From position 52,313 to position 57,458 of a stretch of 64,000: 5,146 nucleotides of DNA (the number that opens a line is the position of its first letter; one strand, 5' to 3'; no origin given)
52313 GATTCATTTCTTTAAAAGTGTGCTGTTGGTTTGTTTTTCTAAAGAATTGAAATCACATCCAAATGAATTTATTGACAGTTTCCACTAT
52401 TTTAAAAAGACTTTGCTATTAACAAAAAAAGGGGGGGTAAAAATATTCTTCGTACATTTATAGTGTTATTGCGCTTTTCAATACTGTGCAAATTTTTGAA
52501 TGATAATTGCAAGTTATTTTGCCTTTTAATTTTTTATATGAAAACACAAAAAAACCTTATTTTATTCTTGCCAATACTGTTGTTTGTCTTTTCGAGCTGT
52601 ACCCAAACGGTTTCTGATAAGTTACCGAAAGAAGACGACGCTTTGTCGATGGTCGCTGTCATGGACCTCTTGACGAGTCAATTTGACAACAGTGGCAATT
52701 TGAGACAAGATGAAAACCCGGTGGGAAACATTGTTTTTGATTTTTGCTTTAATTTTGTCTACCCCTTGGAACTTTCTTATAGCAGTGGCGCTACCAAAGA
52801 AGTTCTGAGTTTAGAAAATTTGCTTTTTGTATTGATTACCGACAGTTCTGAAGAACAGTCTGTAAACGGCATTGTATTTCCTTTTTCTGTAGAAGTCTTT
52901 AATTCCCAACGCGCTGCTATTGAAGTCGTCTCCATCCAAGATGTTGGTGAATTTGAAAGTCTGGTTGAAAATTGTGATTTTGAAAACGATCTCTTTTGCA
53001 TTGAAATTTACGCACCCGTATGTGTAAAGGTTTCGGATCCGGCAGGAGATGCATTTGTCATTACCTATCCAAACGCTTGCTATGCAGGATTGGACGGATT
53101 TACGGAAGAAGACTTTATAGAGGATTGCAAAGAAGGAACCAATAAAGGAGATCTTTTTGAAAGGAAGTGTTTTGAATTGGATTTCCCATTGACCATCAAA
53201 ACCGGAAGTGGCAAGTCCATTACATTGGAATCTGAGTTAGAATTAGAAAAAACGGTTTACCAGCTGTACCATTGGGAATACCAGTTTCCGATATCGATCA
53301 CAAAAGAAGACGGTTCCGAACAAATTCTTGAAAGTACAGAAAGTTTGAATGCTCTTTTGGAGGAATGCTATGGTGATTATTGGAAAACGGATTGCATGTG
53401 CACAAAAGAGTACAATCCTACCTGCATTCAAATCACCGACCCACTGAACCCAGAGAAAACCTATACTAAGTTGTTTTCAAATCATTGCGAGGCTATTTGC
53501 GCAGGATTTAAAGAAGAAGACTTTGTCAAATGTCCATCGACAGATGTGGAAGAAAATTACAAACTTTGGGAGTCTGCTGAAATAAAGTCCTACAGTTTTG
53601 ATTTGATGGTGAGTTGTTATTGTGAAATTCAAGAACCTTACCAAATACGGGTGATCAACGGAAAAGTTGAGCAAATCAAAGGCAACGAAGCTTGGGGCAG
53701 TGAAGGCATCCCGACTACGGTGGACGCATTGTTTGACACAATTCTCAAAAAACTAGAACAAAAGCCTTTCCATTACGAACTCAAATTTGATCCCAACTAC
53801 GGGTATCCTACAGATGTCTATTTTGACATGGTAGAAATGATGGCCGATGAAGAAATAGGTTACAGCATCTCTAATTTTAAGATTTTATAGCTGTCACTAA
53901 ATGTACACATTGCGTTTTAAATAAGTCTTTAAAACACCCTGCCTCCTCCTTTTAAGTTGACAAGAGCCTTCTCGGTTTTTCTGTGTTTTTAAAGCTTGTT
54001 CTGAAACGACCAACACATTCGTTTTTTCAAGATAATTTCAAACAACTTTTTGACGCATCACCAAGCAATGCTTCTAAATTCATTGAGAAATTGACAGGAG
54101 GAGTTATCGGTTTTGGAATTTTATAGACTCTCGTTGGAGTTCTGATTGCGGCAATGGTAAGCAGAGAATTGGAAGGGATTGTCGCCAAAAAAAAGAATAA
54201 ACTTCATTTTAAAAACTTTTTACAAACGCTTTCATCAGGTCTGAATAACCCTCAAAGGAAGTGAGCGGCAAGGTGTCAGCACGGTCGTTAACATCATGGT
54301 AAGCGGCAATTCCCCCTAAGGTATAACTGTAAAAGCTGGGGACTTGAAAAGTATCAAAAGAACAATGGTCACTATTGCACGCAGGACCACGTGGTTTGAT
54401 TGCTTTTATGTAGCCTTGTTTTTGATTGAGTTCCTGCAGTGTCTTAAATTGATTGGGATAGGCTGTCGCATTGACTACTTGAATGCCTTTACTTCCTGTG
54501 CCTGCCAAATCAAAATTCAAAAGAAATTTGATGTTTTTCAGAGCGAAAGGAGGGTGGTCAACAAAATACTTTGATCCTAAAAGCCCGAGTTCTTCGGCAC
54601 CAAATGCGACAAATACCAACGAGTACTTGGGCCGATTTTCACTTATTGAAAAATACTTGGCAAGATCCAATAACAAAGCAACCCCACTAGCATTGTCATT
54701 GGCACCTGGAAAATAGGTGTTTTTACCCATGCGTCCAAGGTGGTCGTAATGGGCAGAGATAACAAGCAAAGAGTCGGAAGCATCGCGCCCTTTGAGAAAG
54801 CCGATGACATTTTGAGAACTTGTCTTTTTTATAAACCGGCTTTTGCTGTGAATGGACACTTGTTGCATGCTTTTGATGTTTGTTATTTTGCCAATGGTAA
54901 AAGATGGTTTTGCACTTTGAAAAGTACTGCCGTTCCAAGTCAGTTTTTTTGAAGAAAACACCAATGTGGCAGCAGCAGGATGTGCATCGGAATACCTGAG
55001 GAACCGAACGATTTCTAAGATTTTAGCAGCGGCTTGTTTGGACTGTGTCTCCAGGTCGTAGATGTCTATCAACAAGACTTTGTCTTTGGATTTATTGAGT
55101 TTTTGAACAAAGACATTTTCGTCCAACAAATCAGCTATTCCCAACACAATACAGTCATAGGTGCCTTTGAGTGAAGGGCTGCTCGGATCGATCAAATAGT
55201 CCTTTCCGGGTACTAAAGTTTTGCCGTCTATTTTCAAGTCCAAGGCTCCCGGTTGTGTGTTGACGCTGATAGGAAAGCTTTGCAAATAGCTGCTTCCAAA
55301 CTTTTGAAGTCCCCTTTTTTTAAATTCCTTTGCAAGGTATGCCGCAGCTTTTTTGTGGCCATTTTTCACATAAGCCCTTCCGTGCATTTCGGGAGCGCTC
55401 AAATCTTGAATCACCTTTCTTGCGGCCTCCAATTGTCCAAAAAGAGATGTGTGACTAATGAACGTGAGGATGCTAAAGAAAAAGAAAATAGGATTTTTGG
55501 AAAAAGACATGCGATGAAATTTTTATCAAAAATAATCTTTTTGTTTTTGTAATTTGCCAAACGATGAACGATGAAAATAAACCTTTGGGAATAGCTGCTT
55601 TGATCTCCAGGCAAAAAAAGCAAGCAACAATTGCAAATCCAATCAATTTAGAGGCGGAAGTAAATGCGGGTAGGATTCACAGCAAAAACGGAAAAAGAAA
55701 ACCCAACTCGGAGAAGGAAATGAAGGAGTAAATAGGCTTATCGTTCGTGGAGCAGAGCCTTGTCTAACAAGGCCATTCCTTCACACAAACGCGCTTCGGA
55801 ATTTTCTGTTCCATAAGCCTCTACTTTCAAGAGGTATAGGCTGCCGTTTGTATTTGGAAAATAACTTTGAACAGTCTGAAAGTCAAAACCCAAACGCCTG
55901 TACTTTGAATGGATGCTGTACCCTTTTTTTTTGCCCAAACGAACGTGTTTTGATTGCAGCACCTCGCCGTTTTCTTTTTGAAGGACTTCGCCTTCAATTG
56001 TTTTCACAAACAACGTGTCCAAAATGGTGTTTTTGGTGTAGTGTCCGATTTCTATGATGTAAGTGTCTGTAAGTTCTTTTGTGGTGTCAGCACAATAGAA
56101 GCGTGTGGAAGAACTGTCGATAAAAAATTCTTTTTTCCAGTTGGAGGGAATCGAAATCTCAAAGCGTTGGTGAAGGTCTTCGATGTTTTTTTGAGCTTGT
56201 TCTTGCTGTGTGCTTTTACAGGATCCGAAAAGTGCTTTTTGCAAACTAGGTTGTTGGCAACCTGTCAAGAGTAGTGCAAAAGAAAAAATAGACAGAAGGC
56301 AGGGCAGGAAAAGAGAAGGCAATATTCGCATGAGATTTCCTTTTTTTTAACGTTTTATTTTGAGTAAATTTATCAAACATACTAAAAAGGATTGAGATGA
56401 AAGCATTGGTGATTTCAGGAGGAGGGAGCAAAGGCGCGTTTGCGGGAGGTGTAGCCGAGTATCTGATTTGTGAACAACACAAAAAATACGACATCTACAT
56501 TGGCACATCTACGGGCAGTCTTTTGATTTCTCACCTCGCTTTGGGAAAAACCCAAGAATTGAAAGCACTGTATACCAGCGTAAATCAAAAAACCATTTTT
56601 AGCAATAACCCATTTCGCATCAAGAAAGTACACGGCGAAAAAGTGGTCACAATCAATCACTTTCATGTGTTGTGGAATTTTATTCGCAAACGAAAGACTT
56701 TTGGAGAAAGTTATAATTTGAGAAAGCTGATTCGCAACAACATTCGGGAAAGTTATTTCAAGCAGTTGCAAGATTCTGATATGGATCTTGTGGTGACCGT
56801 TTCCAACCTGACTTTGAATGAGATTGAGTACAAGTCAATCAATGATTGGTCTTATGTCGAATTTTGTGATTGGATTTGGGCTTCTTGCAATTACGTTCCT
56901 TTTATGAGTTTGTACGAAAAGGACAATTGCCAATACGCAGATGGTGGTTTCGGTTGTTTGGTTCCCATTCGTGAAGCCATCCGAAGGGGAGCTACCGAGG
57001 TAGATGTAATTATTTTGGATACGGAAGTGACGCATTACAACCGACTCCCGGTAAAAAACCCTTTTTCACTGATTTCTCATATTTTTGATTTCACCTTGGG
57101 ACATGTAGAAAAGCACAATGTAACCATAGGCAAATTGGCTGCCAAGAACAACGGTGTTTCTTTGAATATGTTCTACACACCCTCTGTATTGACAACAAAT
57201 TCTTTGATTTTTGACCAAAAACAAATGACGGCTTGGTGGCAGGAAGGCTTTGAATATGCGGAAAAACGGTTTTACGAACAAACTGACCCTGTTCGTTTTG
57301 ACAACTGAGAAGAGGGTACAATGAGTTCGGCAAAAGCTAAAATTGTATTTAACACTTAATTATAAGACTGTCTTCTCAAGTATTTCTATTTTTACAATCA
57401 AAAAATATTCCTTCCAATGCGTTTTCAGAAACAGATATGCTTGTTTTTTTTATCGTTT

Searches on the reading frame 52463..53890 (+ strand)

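Call 38: search_protein_families(library=pfam, proteins=[window:52463-53890:+], max_evalue=0.001)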
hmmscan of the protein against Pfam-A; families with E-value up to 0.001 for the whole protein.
window:52463-53890:+ (475 aa): 1 family
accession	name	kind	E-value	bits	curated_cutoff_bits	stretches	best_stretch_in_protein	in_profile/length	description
PF19671.4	DUF6174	-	1.8e-24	86.8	23.8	1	362-473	2-121/122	Family of unknown function (DUF6174)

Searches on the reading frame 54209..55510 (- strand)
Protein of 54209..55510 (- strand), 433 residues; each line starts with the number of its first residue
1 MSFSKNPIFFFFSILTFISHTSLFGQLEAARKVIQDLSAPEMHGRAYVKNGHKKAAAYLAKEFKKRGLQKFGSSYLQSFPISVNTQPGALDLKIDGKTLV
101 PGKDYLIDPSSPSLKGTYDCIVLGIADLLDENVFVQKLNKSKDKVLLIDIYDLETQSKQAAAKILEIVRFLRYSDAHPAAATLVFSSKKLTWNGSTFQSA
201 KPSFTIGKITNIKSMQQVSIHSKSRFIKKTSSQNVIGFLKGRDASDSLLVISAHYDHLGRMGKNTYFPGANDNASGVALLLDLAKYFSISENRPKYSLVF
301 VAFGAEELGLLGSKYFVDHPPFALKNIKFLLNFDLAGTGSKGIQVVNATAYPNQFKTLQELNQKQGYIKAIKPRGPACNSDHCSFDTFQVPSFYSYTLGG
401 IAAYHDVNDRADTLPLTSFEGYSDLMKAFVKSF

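Call 38: search_protein_families(library=pfam, proteins=[window:54209-55510:-], max_evalue=0.001)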
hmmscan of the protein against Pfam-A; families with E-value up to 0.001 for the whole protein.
window:54209-55510:- (433 aa): 2 families
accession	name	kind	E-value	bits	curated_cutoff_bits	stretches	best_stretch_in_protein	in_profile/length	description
PF04389.22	Peptidase_M28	-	2.8e-39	135.3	21.3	1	234-429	1-192/193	Peptidase family M28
PF01546.33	Peptidase_M20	-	7.2e-05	23.2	24.6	1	268-341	31-104/206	Peptidase family M20/M25/M40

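Call 90: search_solved_structures(query=window:54209-55510:-, max_evalue=0.00001, show_alignments=1)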
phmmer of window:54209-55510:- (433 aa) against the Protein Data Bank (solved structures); distinct sequences matched with E-value up to 0.00001: 22.
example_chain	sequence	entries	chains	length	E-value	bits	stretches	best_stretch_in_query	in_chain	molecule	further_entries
6hc6_A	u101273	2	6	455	2.4e-16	63.1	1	192-342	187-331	Aminopeptidase YwaD | Aminopeptidase Y (Arg Lys Leu preference)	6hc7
3b3t_A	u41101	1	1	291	2.3e-14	56.5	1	231-396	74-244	Bacterial leucyl aminopeptidase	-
2ek8_A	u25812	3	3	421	3.1e-14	56.1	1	224-427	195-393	Aminopeptidase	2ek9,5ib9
1amp_A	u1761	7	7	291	1.2e-13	54.3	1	231-396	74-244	AMINOPEPTIDASE | PROTEIN (AMINOPEPTIDASE) | BACTERIAL LEUCYL AMINOPEPTIDASE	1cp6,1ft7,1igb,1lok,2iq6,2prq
1rtq_A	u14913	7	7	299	1.2e-13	54.1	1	231-396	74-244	Bacterial leucyl aminopeptidase | Aminopeptidase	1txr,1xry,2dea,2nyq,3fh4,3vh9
3b3v_A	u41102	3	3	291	2.6e-13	53.1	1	231-393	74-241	Bacterial leucyl aminopeptidase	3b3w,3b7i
3b35_A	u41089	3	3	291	2.7e-13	53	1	231-396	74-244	Bacterial leucyl aminopeptidase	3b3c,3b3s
2anp_A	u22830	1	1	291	5.8e-13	52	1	231-396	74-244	leucyl aminopeptidase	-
1cp7_A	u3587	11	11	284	9.8e-11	44.6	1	234-393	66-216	AMINOPEPTIDASE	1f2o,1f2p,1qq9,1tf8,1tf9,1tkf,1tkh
9oqa_A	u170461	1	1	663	1.5e-09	40.7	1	229-405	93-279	Autotransporter domain-containing protein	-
5gne_A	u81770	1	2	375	5.1e-09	39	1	224-430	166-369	Leucine aminopeptidase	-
6esl_A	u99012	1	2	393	5.9e-09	38.7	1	233-429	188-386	Bacterial leucyl aminopeptidase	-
6ica_A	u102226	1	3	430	7.4e-09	38.4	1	233-429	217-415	Aminopeptidase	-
8ac9_A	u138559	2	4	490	8.3e-09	38.3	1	228-342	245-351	Keratinase KP1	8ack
8ac7_B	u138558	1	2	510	9.1e-09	38.1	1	228-342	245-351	Keratinase KP1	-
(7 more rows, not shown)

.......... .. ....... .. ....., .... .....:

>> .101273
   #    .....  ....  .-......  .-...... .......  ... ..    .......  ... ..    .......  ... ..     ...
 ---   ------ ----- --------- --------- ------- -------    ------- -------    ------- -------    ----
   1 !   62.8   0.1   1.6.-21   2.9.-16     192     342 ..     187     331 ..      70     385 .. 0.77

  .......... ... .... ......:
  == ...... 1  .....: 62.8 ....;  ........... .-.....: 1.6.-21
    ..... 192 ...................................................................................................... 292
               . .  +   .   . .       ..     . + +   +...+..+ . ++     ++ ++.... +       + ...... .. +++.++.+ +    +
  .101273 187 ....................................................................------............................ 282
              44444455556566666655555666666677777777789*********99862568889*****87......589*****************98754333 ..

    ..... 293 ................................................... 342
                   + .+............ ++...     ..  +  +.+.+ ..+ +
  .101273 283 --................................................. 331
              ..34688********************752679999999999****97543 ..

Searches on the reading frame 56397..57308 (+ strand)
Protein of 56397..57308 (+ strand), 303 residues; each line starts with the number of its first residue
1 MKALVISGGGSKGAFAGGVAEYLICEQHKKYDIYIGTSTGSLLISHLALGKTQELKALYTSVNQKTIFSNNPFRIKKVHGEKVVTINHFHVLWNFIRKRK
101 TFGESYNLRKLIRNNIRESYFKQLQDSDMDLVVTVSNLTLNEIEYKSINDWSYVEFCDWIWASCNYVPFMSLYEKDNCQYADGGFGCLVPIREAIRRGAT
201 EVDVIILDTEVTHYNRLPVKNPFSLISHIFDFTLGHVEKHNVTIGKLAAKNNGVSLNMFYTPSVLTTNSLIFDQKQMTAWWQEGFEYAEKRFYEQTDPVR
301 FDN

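Call 38: search_protein_families(library=pfam, proteins=[window:56397-57308:+], max_evalue=0.001)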
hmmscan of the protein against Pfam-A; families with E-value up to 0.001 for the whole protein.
window:56397-57308:+ (303 aa): 1 family
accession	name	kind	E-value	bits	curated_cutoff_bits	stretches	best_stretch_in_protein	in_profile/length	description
PF01734.28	Patatin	-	3.4e-24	86.6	27.7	1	4-195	1-191/191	Patatin-like phospholipase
